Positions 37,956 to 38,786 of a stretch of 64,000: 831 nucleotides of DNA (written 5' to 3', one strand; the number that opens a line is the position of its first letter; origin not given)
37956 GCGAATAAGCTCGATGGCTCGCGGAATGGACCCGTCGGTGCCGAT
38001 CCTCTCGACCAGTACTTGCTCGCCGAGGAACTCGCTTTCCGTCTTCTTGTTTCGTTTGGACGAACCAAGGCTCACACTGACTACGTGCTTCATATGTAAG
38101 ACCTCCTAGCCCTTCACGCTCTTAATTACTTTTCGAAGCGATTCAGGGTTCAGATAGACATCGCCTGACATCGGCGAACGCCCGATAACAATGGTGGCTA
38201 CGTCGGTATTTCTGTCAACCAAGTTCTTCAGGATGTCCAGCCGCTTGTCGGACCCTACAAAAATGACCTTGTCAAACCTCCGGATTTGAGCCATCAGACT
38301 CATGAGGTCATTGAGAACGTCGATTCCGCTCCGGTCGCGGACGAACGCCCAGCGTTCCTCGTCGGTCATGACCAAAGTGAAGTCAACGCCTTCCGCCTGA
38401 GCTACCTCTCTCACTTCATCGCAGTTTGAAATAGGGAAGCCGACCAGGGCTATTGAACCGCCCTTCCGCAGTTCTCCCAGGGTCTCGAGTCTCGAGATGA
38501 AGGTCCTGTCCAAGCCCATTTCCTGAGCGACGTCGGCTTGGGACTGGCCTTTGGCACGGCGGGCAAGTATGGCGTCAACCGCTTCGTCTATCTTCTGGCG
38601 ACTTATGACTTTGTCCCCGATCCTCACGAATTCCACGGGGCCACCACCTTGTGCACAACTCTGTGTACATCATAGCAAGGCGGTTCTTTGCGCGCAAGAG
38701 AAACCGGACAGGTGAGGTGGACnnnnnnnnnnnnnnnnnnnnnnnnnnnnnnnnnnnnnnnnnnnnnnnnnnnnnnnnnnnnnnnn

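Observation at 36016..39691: Lineage-specific operon (HTH-DRTGG-like regulator, unknown alpha/beta protein, shikimate-DH-superfamily oxidoreductase) plus a 322-aa hypothetical inserted between greA and dusB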

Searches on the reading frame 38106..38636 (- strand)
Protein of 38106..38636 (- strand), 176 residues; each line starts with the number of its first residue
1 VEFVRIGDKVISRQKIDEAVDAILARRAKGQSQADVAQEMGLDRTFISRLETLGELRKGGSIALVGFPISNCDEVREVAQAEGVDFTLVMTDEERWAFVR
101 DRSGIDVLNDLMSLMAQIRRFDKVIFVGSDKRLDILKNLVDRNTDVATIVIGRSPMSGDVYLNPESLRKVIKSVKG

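Call 3: search_protein_families(library=pfam, proteins=[window:38106-38636:-], max_evalue=0.01)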
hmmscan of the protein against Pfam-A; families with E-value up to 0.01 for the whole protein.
window:38106-38636:- (176 aa): 2 families
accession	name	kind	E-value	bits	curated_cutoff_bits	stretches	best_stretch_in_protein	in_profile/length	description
PF13560.12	HTH_31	-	0.00095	19.9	27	1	26-52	10-36/64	Helix-turn-helix domain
PF01381.28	HTH_3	-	0.0036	17.7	23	1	25-51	4-30/55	Helix-turn-helix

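Call 4: search_protein_families(library=ncbifam, proteins=[window:38106-38636:-], max_evalue=0.01)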
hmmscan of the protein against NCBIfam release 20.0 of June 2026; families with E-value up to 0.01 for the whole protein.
window:38106-38636:- (176 aa): 0 families

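Call 8: search_solved_structures(query=window:38106-38636:-, max_evalue=1)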
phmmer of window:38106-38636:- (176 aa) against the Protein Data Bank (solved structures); distinct sequences matched with E-value up to 1: 16.
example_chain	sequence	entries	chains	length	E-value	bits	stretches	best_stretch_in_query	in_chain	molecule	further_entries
9h50_A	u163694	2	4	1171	0.01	19.1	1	68-145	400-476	Bcs3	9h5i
8a0c_A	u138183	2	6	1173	0.01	19.1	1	68-145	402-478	Bcs3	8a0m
4i6u_A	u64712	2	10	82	0.11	15.7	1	26-54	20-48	Regulatory protein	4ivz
3vk0_A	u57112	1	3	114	0.12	15.6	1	23-52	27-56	Transcriptional regulator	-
3clc_A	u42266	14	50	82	0.3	14.3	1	26-54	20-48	Regulatory protein | R-M CONTROLLER PROTEIN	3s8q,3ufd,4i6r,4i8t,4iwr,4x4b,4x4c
4f8d_A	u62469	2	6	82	0.31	14.2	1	26-53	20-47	Regulatory protein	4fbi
4fn3_A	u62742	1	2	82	0.35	14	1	26-53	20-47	Regulatory protein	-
8bny_A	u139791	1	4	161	0.43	13.8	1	13-58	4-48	Immunity repressor protein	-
7kbq_A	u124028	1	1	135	0.44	13.7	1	50-140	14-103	DE NOVO DESIGNED OR689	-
3g5g_A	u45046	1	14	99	0.46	13.7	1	26-54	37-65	Regulatory protein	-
2lrh_A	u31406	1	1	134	0.54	13.4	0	96-139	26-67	De novo designed protein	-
2lci_A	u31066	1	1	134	0.54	13.4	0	96-139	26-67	Protein OR36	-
7bca_A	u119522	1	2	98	0.62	13.3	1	17-50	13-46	KORA domain-containing protein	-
5jd8_A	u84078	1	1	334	0.73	13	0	107-162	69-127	Periplasmic serine peptidase DegS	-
7bbq_A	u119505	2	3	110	0.77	12.9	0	17-50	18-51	KORA domain-containing protein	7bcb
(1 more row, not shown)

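Call 54: search_protein_families(library=pfam, alignment_id=A3, max_evalue=10)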
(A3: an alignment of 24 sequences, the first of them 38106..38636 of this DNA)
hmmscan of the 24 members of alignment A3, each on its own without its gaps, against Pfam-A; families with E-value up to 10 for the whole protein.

A. member 1, window:38106-38636:- (176 aa): 9 families
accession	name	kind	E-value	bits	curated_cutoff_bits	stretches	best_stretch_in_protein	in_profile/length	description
PF13560.12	HTH_31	-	0.00095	19.9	27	1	26-52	10-36/64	Helix-turn-helix domain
PF01381.28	HTH_3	-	0.0036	17.7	23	1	25-51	4-30/55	Helix-turn-helix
PF18548.6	MetOD2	-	0.014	15.7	30.6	1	76-142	9-69/88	Metanogen output domain 2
PF13936.12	HTH_38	-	0.022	14.9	27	1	22-49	12-39/44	Helix-turn-helix domain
PF06506.16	PrpR_N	-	0.053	13.6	29.1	1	41-83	27-69/167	Propionate catabolism activator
PF08281.18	Sigma70_r4_2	-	0.093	12.8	25.7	1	22-43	18-39/54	Sigma-70, region 4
PF13518.12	HTH_28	-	0.12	12.9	25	1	23-50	5-32/52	Helix-turn-helix domain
PF13384.12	HTH_23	-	0.15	12.4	24.6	1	23-49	10-36/50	Homeodomain-like domain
PF13413.12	HTH_25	-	0.18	12.1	24.6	1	25-51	5-31/62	Helix-turn-helix domain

B. families by the number of members that match (of 24 scanned): 50 families (the first 25 are shown)
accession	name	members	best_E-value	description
PF01381.28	HTH_3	24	6.5e-07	Helix-turn-helix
PF13560.12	HTH_31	23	2.5e-05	Helix-turn-helix domain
PF13936.12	HTH_38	17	0.0003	Helix-turn-helix domain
PF13384.12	HTH_23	17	0.00039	Homeodomain-like domain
PF12844.13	HTH_19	15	8e-05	Helix-turn-helix domain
PF22943.2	HTH_68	12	0.00017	Putative helix-turn-helix domain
PF04545.22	Sigma70_r4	12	0.011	Sigma-70, region 4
PF13518.12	HTH_28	11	0.001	Helix-turn-helix domain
PF08535.16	KorB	9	0.00055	KorB domain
PF05269.17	Phage_CII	9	0.006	Bacteriophage CII protein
PF02796.21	HTH_7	9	0.014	Helix-turn-helix domain of resolvase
PF13413.12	HTH_25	6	0.02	Helix-turn-helix domain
PF07506.17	RepB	5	0.00016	RepB plasmid partitioning protein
PF13744.12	HTH_37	5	0.0078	Helix-turn-helix domain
PF11496.14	HDA2-3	5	0.018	Class II histone deacetylase complex subunits 2 and 3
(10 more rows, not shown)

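Call 55: search_solved_structures(query=A3, max_evalue=10, show_alignments=2)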
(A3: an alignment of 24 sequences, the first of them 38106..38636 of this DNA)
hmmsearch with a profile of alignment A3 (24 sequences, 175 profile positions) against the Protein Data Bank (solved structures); distinct sequences matched with E-value up to 10: 34.
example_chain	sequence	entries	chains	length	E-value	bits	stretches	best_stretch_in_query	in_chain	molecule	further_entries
8hnp_A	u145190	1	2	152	0.00031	23.5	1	22-142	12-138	Archaeal transcription regulator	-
3vk0_A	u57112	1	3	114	0.00038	23.2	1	29-102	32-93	Transcriptional regulator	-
8hno_A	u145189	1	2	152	0.00076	22.2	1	22-70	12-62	Archaeal transcription regulator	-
3f6w_A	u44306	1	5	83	0.0023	20.7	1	10-53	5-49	XRE-family like protein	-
7kbq_A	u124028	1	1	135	0.003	20.3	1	70-145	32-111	DE NOVO DESIGNED OR689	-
2b5a_A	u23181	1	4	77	0.013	18.2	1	17-52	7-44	C.BclI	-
4i6u_A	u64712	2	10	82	0.023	17.4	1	19-53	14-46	Regulatory protein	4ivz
8tac_A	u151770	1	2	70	0.035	16.8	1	19-53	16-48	DBP48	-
4f8d_A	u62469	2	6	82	0.056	16.2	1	18-53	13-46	Regulatory protein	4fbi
3clc_A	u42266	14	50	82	0.057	16.1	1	19-53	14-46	Regulatory protein | R-M CONTROLLER PROTEIN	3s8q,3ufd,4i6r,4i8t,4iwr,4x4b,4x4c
8bny_A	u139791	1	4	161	0.059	16.1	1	25-58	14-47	Immunity repressor protein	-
4fn3_A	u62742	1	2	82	0.061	16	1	18-53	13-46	Regulatory protein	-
3g5g_A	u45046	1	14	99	0.089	15.5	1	18-53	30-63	Regulatory protein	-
4i6t_A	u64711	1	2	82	0.12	15.1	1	19-53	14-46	Regulatory protein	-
8qnl_A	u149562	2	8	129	0.19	14.4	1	21-55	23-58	Antitoxin Xre/MbcA/ParS-like toxin-binding domain-containing protein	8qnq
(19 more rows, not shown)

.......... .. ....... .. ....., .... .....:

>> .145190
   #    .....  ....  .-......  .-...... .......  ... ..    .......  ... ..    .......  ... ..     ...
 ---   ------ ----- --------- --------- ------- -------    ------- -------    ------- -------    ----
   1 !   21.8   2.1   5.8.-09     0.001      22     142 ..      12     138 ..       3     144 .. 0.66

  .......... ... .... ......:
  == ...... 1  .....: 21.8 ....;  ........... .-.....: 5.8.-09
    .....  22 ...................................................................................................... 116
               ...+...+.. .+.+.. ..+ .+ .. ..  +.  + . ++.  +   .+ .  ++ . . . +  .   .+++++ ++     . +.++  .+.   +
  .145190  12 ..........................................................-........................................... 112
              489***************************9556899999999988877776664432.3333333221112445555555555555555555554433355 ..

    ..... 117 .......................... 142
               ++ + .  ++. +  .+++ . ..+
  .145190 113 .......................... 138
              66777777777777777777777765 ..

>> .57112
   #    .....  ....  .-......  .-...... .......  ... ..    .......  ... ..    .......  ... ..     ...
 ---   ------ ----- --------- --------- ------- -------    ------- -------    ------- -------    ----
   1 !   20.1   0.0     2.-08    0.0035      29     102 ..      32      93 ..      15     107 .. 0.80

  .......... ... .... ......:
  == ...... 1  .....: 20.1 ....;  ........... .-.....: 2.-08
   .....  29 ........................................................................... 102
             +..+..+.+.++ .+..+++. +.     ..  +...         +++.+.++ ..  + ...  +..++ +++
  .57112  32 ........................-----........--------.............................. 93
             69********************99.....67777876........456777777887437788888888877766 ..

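Call 105: search_protein_families(library=padloc, proteins=[window:38106-38636:-], max_evalue=0.001)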
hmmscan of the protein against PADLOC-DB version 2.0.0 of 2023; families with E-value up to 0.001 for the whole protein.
window:38106-38636:- (176 aa): 0 families
